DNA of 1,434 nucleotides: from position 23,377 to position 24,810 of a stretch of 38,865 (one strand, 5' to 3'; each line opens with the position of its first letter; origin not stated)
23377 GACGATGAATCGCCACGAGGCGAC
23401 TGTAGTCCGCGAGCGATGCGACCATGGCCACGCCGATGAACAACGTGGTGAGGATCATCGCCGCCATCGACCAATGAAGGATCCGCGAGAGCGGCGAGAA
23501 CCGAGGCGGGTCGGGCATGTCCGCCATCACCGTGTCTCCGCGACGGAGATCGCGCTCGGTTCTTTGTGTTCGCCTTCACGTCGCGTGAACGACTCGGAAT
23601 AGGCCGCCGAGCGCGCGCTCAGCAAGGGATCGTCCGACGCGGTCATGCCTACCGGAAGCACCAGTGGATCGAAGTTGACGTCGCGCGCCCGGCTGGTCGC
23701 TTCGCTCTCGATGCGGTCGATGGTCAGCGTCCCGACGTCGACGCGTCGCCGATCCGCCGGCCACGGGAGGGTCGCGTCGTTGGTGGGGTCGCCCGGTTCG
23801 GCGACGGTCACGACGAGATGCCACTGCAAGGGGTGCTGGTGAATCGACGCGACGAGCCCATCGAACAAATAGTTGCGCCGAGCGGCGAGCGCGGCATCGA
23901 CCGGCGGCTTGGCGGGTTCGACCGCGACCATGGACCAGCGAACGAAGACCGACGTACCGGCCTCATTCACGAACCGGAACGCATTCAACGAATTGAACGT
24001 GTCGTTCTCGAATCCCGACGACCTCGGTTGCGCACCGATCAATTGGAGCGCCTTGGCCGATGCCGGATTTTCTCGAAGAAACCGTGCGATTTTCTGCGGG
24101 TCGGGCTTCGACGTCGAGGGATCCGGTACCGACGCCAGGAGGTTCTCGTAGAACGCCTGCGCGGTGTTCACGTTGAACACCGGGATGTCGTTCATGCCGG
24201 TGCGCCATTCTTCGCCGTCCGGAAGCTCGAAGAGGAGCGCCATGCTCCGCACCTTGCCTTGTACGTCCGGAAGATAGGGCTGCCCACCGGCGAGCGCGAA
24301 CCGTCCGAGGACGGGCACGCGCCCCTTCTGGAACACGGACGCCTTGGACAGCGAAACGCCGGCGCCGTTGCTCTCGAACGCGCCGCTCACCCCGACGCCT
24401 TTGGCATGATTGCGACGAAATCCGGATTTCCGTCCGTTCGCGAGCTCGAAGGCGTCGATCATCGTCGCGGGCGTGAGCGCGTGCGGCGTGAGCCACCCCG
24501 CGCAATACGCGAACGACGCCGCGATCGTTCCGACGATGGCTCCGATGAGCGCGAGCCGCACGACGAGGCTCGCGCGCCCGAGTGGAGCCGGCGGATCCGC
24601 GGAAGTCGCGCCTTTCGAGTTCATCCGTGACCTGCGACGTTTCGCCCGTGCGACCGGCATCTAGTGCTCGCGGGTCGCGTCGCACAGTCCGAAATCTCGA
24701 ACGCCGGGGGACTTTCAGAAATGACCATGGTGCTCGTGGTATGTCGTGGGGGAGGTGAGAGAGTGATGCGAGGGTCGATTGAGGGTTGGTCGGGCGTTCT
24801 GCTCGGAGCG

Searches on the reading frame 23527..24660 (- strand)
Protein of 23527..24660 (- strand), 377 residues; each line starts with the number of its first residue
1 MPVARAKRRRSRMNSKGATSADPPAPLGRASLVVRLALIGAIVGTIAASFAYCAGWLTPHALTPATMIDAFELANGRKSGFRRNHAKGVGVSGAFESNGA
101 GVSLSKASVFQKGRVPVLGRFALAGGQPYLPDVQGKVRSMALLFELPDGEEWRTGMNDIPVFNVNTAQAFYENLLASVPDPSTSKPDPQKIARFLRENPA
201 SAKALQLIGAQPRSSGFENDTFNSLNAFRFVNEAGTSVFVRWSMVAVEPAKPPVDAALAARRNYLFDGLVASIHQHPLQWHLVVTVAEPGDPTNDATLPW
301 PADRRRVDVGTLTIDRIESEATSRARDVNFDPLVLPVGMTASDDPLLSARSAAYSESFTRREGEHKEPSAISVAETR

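Call 64: search_protein_families(library=pfam, proteins=[window:23527-24660:-], max_evalue=0.0001)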
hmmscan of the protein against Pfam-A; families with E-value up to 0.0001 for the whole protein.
window:23527-24660:- (377 aa): 1 family
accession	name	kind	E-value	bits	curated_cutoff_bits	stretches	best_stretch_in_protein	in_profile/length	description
PF00199.24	Catalase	-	8.3e-26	91.4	25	1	65-364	28-341/383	Catalase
